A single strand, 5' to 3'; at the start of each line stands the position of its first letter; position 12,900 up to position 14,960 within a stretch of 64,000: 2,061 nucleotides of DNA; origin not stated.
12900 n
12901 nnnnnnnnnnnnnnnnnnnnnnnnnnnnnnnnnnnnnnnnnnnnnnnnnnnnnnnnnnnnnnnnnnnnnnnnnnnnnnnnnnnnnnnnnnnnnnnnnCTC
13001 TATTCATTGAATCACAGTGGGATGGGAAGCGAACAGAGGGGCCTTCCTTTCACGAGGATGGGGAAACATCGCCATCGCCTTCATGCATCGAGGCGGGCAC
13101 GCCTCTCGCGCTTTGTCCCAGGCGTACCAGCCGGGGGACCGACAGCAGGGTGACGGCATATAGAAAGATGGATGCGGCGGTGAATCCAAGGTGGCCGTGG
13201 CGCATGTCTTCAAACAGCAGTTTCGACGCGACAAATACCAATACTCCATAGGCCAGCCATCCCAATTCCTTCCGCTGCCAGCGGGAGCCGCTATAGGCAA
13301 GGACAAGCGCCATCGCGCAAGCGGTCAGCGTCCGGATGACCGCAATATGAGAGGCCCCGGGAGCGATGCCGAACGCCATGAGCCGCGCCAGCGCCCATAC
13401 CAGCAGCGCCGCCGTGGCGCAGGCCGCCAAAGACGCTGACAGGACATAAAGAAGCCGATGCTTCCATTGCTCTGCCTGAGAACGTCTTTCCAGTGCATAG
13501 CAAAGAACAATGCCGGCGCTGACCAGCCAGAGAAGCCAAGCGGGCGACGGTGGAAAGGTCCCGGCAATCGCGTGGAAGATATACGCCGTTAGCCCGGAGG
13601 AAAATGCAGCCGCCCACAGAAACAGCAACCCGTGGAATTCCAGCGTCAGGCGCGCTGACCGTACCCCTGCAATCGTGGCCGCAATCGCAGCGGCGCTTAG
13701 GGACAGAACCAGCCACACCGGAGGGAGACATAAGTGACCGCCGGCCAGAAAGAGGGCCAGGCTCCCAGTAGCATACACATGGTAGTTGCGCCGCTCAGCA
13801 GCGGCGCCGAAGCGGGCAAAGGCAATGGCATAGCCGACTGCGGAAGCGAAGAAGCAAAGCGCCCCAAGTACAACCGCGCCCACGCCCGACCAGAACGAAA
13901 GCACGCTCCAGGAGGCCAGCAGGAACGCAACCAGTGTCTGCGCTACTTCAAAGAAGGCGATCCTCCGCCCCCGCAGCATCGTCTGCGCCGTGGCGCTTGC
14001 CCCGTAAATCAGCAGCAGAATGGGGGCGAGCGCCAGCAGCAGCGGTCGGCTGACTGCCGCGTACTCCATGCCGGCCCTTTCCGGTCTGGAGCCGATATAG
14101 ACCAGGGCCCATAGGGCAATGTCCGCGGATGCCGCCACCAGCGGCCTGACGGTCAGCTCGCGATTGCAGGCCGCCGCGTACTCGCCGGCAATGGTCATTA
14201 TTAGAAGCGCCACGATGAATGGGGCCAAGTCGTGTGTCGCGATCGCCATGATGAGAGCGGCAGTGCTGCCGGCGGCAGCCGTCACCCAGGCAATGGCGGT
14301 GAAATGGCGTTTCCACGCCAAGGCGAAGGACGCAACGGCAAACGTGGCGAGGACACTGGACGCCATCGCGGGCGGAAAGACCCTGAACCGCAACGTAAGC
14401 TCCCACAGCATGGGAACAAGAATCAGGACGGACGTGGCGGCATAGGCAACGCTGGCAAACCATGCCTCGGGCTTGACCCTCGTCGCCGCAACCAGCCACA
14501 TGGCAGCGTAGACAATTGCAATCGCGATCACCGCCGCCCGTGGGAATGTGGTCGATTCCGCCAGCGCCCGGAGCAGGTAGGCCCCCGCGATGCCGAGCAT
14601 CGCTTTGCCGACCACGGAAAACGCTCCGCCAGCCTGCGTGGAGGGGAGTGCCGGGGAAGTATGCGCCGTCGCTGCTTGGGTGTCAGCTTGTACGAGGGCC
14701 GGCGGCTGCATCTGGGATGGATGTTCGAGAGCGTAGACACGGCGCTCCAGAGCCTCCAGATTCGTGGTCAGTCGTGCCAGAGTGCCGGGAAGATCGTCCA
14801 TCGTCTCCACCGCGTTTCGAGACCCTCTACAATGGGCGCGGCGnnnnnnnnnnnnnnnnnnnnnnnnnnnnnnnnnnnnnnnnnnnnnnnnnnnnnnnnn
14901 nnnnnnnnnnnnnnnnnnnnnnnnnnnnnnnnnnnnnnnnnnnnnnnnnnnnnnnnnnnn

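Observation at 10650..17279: Six-gene cluster couples a cytochrome c/FeS/NrfD quinone module with no catalytic subunit to a radical SAM enzyme and two large polytopic membrane proteins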

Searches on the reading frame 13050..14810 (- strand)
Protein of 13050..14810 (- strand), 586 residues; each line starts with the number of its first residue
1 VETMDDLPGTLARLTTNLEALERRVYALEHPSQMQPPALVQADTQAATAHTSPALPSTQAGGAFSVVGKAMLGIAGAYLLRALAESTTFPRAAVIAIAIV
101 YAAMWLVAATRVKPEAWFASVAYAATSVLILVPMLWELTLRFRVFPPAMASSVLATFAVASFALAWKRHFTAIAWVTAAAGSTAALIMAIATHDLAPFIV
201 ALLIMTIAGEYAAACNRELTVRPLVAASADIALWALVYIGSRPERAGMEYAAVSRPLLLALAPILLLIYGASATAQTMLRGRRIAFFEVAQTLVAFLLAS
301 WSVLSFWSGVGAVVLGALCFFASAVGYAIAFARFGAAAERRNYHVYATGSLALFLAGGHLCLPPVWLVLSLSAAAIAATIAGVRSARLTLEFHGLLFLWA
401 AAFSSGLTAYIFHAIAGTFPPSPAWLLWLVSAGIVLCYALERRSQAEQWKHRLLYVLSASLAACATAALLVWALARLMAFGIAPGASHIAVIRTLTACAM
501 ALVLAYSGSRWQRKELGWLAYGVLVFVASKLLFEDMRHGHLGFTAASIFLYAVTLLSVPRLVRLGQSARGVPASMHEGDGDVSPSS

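Call 3: search_protein_families(library=pfam, proteins=[window:13050-14810:-], max_evalue=0.01)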
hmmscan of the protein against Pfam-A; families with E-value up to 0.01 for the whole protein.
window:13050-14810:- (586 aa): 0 families

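Call 4: search_protein_families(library=ncbifam, proteins=[window:13050-14810:-], max_evalue=0.01)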
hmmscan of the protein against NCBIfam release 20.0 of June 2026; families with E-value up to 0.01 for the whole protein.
window:13050-14810:- (586 aa): 0 families

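Call 12: find_homologous_proteins(query=window:13050-14810:-, max_evalue=0.001)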
Query window:13050-14810:- (586 aa): 1128 proteins with E <= 0.001 among 8000 candidates; the best 120 are listed.
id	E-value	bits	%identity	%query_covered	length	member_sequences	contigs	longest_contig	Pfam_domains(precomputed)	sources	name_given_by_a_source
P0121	0.0e+0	1220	100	99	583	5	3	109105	-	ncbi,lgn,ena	-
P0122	6.4e-267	905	78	98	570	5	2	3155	-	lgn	-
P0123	9.5e-264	894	77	97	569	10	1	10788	-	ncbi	-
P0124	9.9e-255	865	74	97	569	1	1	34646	-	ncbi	ncbi:MAG: hypothetical protein ACLQMO_13890 [Acidobacteriaceae bacterium]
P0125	2.2e-251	854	73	98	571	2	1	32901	-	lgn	-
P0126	3.9e-251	853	74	97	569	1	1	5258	-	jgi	jgi:hypothetical protein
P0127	2.1e-247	840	72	97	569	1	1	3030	-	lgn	-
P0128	4.3e-240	816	72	97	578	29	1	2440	-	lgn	-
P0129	2.9e-239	814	71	97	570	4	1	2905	-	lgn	-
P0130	3.0e-237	807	70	97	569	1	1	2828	-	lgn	-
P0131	8.5e-235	799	70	97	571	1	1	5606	-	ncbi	-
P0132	7.7e-232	789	70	97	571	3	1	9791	-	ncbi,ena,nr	ncbi:MAG TPA: hypothetical protein VMV98_07255 [Acidobacteriaceae bacterium]|nr:hypothetical protein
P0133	4.6e-231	787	68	98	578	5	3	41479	-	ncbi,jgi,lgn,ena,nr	ncbi:MAG TPA: hypothetical protein VND66_05770 [Acidobacteriaceae bacterium]|nr:hypothetical protein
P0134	8.7e-230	782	70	97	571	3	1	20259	-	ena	-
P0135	2.4e-228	778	67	99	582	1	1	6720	-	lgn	-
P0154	1.3e-207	709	63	97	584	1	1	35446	-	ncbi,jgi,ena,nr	ncbi:MAG TPA: hypothetical protein VL523_08760 [Terriglobia bacterium]|nr:hypothetical protein [Terr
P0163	2.8e-176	606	56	96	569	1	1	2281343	-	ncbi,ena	-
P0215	1.8e-167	577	54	96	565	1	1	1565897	-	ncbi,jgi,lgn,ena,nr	ncbi:MAG TPA: hypothetical protein VM554_03600 [Acidisarcina sp.]|nr:hypothetical protein [Acidisarc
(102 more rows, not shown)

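Call 13: find_encoding_contigs(protein=P0215, flank=8000, max_places=2)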
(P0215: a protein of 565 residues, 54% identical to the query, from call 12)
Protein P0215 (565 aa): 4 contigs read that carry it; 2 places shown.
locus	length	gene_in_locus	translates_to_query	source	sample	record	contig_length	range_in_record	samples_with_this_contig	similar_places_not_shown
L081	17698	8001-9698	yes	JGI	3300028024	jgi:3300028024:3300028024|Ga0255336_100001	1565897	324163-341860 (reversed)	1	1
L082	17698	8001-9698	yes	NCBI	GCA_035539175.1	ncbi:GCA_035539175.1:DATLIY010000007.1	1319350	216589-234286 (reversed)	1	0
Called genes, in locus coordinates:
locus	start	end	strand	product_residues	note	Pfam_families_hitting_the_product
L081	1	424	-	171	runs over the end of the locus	PF01478:Peptidase_A24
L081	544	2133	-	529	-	PF11028:TMEM260_N (weak)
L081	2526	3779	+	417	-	PF00158:Sigma54_activat, PF14532:Sigma54_activ_2, PF25601:AAA_lid_14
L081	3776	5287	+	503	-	-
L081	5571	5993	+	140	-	PF14537:Cytochrom_c3_2 (faint), PF14522:Cytochrome_C7 (weak), PF13435:Cytochrome_C554 (weak)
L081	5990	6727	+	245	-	PF13187:Fer4_9 (faint), PF00037:Fer4 (faint), PF12797:Fer4_2 (faint), PF12837:Fer4_6 (faint), PF12838:Fer4_7, PF13237:Fer4_10, PF13247:Fer4_11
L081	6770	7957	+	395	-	PF03916:NrfD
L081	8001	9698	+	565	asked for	-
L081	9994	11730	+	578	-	PF02776:TPP_enzyme_N, PF00205:TPP_enzyme_M, PF02775:TPP_enzyme_C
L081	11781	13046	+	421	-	PF07690:MFS_1, PF00083:Sugar_tr (weak)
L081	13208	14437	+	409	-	PF07969:Amidohydro_3 (weak), PF01979:Amidohydro_1, PF07969:Amidohydro_3 (weak)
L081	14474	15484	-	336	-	PF13557:Phenol_MetA_deg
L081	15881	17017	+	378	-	PF13668:Ferritin_2 (faint)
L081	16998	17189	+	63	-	-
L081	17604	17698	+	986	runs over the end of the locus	PF00069:Pkinase, PF01636:APH (faint), PF07714:PK_Tyr_Ser-Thr, PF03109:ABC1, PF14559:TPR_19 (faint), PF00515:TPR_1 (faint), PF07719:TPR_2 (faint), PF13414:TPR_11 (weak), +1 more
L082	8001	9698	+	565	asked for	-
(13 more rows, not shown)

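Call 14: find_encoding_contigs(protein=P0154, flank=8000, max_places=2)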
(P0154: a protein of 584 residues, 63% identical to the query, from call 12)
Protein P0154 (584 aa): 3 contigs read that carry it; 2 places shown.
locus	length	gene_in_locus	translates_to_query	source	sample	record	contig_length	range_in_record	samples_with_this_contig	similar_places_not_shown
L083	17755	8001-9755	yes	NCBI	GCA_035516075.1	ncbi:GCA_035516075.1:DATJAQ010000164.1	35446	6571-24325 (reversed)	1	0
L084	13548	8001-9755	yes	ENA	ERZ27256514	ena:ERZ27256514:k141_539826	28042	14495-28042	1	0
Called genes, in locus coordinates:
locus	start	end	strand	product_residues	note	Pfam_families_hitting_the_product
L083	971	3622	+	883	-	PF17900:Peptidase_M1_N, PF01433:Peptidase_M1, PF11838:ERAP1_C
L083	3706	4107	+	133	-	PF08818:DUF1801 (weak)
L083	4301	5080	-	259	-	-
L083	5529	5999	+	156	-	PF13435:Cytochrome_C554 (faint), PF14537:Cytochrom_c3_2 (faint)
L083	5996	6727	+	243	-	PF00037:Fer4 (faint), PF12797:Fer4_2 (weak), PF12837:Fer4_6 (faint), PF12838:Fer4_7, PF13187:Fer4_9 (weak), PF13247:Fer4_11, PF13237:Fer4_10 (weak)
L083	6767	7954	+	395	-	PF03916:NrfD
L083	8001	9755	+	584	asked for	-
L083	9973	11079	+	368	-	PF00728:Glyco_hydro_20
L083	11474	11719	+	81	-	PF12728:HTH_17 (weak)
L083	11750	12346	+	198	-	-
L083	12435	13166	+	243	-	PF24788:AtPDCT1_2, PF14360:PAP2_C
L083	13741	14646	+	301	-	PF01740:STAS, PF13466:STAS_2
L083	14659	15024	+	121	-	PF01740:STAS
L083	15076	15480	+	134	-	PF13581:HATPase_c_2, PF02518:HATPase_c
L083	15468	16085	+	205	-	PF07228:SpoIIE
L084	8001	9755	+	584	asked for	-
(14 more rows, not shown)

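Call 15: find_encoding_contigs(protein=P0163, flank=8000, max_places=2)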
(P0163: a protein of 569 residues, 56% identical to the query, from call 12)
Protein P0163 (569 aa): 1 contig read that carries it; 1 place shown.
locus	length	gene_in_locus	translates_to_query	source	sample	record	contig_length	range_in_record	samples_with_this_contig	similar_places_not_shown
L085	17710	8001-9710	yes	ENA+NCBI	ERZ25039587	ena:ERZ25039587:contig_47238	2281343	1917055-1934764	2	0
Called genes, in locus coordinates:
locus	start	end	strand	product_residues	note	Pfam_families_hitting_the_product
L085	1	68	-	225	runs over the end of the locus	PF01144:CoA_trans, PF13336:AcetylCoA_hyd_C (weak)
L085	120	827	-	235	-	PF01144:CoA_trans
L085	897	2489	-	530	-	PF00890:FAD_binding_2, PF01266:DAO, PF12831:FAD_oxidored (faint), PF16901:DAO_C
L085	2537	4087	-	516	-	PF00370:FGGY_N, PF01869:BcrAD_BadFG (faint), PF02782:FGGY_C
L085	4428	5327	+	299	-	PF01734:Patatin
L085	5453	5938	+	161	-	PF13435:Cytochrome_C554 (faint), PF14522:Cytochrome_C7 (faint), PF14537:Cytochrom_c3_2 (faint)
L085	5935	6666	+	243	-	PF13187:Fer4_9 (faint), PF00037:Fer4 (faint), PF12837:Fer4_6 (faint), PF12838:Fer4_7 (weak), PF13237:Fer4_10 (weak), PF13247:Fer4_11, PF12797:Fer4_2 (weak)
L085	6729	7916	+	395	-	PF03916:NrfD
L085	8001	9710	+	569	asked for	-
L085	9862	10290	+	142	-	PF03965:Penicillinase_R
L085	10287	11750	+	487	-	PF05569:Peptidase_M56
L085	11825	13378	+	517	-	PF00089:Trypsin, PF13365:Trypsin_2, PF00595:PDZ, PF13180:PDZ_2, PF17820:PDZ_6, PF00595:PDZ, PF13180:PDZ_2, PF17820:PDZ_6, +1 more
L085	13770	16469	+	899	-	PF01590:GAF, PF13185:GAF_2, PF11897:DUF3417, PF00343:Phosphorylase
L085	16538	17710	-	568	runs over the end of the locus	PF00909:Ammonium_transp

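Call 25: search_protein_families(library=pfam, alignment_id=A1, max_evalue=10)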
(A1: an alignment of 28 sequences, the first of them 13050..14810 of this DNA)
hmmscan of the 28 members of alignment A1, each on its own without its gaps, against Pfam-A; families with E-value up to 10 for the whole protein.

A. member 1, window:13050-14810:- (586 aa): 0 families

B. families by the number of members that match (of 28 scanned): 13 families
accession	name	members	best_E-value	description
PF10101.14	DUF2339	12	1.9e-05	Predicted membrane protein (DUF2339)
PF04625.18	DEC-1_N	2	0.079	DEC-1 protein, N-terminal region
PF05293.16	ASFV_L11L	2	0.28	African swine fever virus (ASFV) L11L protein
PF02656.20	DUF202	1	0.03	Domain of unknown function (DUF202)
PF14972.11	Mito_morph_reg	1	0.15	Mitochondrial morphogenesis regulator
PF23991.1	DUF7310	1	0.19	Coiled-coil region of unknown function (DUF7310)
PF15086.11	UPF0542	1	0.2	Uncharacterised protein family UPF0542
PF19601.4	DUF6106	1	0.2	Family of unknown function (DUF6106)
PF12146.15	Hydrolase_4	1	0.25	Serine aminopeptidase, S33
PF06522.17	B12D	1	0.26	NADH-ubiquinone reductase complex 1 MLRQ subunit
PF12175.13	WSS_VP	1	0.44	White spot syndrome virus structural envelope protein VP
PF07578.16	LAB_N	1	0.51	Lipid A Biosynthesis N-terminal domain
PF06667.17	PspB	1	4.3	Phage shock protein B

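Call 30: predict_structure(alignment_id=A1)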
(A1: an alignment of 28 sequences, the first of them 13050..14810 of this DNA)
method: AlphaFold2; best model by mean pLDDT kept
length: 586 residues; sequences in the alignment: 28
mean_pLDDT: 81.8   pTM: 0.70
mean pLDDT of the five models: 81.8, 79.8, 78.2, 72.4, 67.1
residues with pLDDT >= 90: 175; 70-90: 320; 50-70: 51; < 50: 40
segments of 3 or more residues with pLDDT < 50: 37-59, 575-586
pLDDT, mean of each block of 10 residues (from residue 1): 60 82 78 53 36 44 76 90 88 89 91 83 92 91 90 92 81 86 92 90 92 73 87 90 71 84 92 87 87 93 87 92 92 76 89 93 93 93 86 91 91 77 86 88 61 82 88 85 80 87 87 83 84 70 74 85 73 50 48
secondary structure, 60 per line:
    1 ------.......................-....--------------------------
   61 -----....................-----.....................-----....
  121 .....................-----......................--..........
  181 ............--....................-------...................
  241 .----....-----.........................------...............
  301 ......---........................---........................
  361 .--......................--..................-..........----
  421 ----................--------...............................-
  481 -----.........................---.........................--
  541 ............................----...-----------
elements in order: H7-29 H31-34 H66-85 H91-111 H117-141 H147-168 H171-192 H195-214 H222-241 H246-249 H255-279 H286-306 H310-333 H337-361 H364-385 H388-405 H407-416 H425-440 H449-479 H486-510 H514-538 H541-568

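Call 34: search_protein_representatives(protein=window:13050-14810:-)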
Query: 586 residues. Proteins with E-value up to 0.001 (for the whole library): 1678; up to 1e-10: 1212; up to 1e-30: 478. The best 150 are listed.
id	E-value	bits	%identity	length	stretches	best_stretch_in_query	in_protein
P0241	1.7e-165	568.5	55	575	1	2-565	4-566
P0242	2.6e-135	468.9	48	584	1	9-569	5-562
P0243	1.0e-134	466.9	47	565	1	4-566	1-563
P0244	3.7e-132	458.4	46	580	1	4-571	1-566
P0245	9.3e-130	450.5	46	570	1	4-566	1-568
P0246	5.8e-124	431.4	44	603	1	2-573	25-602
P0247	2.3e-121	422.8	44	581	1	4-578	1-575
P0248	6.8e-121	421.3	45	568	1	4-569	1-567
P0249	8.2e-120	417.7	47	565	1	4-564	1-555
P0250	1.0e-118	414.1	44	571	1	2-565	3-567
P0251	3.1e-118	412.5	44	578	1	4-564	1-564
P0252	3.8e-117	408.9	44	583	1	4-571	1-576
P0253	1.4e-115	403.7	44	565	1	4-566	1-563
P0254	8.8e-114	397.8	53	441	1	134-569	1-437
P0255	1.2e-112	394.0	42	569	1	11-567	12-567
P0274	3.9e-96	339.6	38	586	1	4-575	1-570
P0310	1.6e-80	288.0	36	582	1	22-564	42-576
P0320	1.2e-77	278.5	35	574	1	11-566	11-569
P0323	3.1e-76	273.9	33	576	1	11-569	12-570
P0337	1.1e-72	262.2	34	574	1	7-566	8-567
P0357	1.1e-67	245.6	33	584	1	12-567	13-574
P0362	9.5e-67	242.6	34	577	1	12-568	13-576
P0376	1.1e-62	229.1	32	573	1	11-567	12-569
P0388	2.2e-58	214.9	34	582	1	7-569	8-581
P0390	8.2e-58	213.1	35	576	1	11-577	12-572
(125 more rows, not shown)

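Call 36: fold_search(model_id=the predicted structure, library=pdb)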
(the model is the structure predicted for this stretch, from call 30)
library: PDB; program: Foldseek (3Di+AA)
matches with E <= 10: 526; with E <= 0.001: 0
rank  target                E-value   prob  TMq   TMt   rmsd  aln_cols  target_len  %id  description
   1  1i7x_C                8.8e-02  0.80  0.22  0.24  16.0       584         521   14  BETA-CATENIN/E-CADHERIN COMPLEX (released 2001-05-16)
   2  7rdr_A                1.0e-01  0.99  0.28  0.34  17.1       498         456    9  Circular tandem repeat protein with novel repeat topology and enhanced subunit contact surfaces (released 2021-09-01)
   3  9a0j_G                1.0e-01  0.57  0.18  0.17  20.2       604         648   12  Deep learning enables the atomic structure determination of the Fanconi Anemia core complex from cryoEM (released 2020-09-15)
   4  6hc2_S                1.2e-01  0.66  0.15  0.21  17.3       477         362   11  Crystal structure of NuMA/LGN hetero-hexamers (released 2019-05-29)
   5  3sf4_B                1.4e-01  0.72  0.18  0.24  17.8       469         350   11  Crystal structure of the complex between the conserved cell polarity proteins Inscuteable and LGN (released 2011-11-23)
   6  6hc2_A                1.5e-01  0.72  0.17  0.23  18.9       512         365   10  Crystal structure of NuMA/LGN hetero-hexamers (released 2019-05-29)
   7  9mg8_A                1.6e-01  0.25  0.09  0.13  30.2       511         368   12  Crystal Structure of b-iTHR-110 (released 2025-12-17)
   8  6hc2_C                1.8e-01  0.66  0.16  0.23  18.6       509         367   11  Crystal structure of NuMA/LGN hetero-hexamers (released 2019-05-29)
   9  7qdr_B                1.8e-01  0.28  0.14  0.08  22.7       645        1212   12  Apo human SKI complex in the closed state (released 2022-02-02)
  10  6xr1                  2.1e-01  0.94  0.26  0.28  21.8       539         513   14  Computationally designed right-handed alpha/alpha single-chain toroid with 9 repeats (released 2021-07-14)
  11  8qai_A                2.4e-01  0.84  0.21  0.30  22.5       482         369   13  X-ray crystal structure of a de novo designed single-chain parallel coiled-coil alpha-helical barrel with 7 inner heli (released 2024-07-03)
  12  3sf4_C                2.5e-01  0.66  0.18  0.25  17.1       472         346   12  Crystal structure of the complex between the conserved cell polarity proteins Inscuteable and LGN (released 2011-11-23)
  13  5a7d_B                2.6e-01  0.77  0.19  0.28  16.8       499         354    9  Tetrameric assembly of LGN with Inscuteable (released 2016-08-03)
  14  8qah_B                2.7e-01  0.72  0.20  0.25  23.6       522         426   15  X-ray crystal structure of a de novo designed single-chain parallel coiled-coil alpha-helical barrel with 8 inner heli (released 2024-07-03)
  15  7ep7_A                2.8e-01  0.77  0.18  0.27  17.1       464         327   12  The complex structure of Gpsm2 and Whirlin (released 2022-05-04)
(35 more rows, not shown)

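Call 38: find_homologous_proteins(query=A2, max_evalue=0.00001)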
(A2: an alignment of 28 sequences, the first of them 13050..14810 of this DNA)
Query A2 (28 sequences) (586 aa, profile of the alignment): 1130 proteins with E <= 0.00001 among 8000 candidates; the best 120 are listed.
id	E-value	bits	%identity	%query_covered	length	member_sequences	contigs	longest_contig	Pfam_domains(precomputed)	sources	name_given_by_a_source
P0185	3.7e-217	740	56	96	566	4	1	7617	-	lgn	-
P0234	1.3e-216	739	54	96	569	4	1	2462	-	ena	-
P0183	1.4e-214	732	55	96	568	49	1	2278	-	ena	-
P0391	2.8e-214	731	53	96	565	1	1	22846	-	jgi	jgi:hypothetical protein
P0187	3.8e-214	730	56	96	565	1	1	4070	-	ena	-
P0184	6.4e-214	730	56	96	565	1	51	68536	-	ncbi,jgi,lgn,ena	ncbi:MAG: hypothetical protein ABR861_05320 [Terriglobales bacterium]|jgi:hypothetical protein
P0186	1.1e-213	729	56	96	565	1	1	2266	-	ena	-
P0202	1.3e-213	729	54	96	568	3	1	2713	-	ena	-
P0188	1.8e-213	728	56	96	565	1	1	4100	-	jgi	jgi:hypothetical protein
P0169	2.7e-213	728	56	96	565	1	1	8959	-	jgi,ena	-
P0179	3.1e-213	728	55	98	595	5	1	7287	-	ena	-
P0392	3.1e-213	727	53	96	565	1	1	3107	-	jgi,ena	jgi:hypothetical protein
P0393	3.7e-213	727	54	96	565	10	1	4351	-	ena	-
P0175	4.2e-213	727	55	98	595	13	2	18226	-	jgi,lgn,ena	jgi:hypothetical protein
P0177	7.3e-213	726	55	98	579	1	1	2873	-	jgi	jgi:hypothetical protein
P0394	8.3e-213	726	45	97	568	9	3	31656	-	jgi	jgi:hypothetical protein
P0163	7.9e-210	716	56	96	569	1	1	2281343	-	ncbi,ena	-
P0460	1.1e-206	706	41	96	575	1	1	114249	-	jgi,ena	jgi:hypothetical protein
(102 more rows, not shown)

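Call 39: find_encoding_contigs(protein=P0460, flank=8000, max_places=1)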
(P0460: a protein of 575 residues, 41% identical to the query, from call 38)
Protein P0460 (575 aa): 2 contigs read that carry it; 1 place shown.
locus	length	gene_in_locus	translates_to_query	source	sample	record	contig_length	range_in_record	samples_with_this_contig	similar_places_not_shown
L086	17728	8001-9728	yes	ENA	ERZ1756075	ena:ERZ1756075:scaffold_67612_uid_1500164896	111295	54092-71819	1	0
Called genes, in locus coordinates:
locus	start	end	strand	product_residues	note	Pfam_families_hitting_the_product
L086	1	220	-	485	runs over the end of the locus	PF02310:B12-binding, PF04055:Radical_SAM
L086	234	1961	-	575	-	PF02310:B12-binding, PF04055:Radical_SAM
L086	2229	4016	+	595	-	-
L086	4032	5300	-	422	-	PF16257:UxaE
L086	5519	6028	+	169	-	PF13435:Cytochrome_C554 (faint), PF14537:Cytochrom_c3_2 (faint), PF14522:Cytochrome_C7 (weak)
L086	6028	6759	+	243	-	PF13187:Fer4_9 (faint), PF12797:Fer4_2 (weak), PF12837:Fer4_6 (faint), PF12838:Fer4_7, PF13237:Fer4_10 (weak), PF13247:Fer4_11, PF00037:Fer4 (weak), PF12797:Fer4_2 (weak)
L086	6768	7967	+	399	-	PF03916:NrfD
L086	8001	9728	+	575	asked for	-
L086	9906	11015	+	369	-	PF01058:Oxidored_q6, PF14720:NiFe_hyd_SSU_C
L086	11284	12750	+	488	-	PF00374:NiFeSe_Hases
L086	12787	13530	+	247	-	PF01292:Ni_hydr_CYTB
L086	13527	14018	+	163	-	PF01750:HycI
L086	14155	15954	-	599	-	PF07944:Beta-AFase-like_GH127_cat, PF20736:Glyco_hydro127M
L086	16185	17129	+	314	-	PF06439:3keto-disac_hyd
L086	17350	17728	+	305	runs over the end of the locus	PF03935:SKN1_KRE6_Sbg1, PF00722:Glyco_hydro_16, PF26113:GH16_XgeA, PF03935:SKN1_KRE6_Sbg1 (weak)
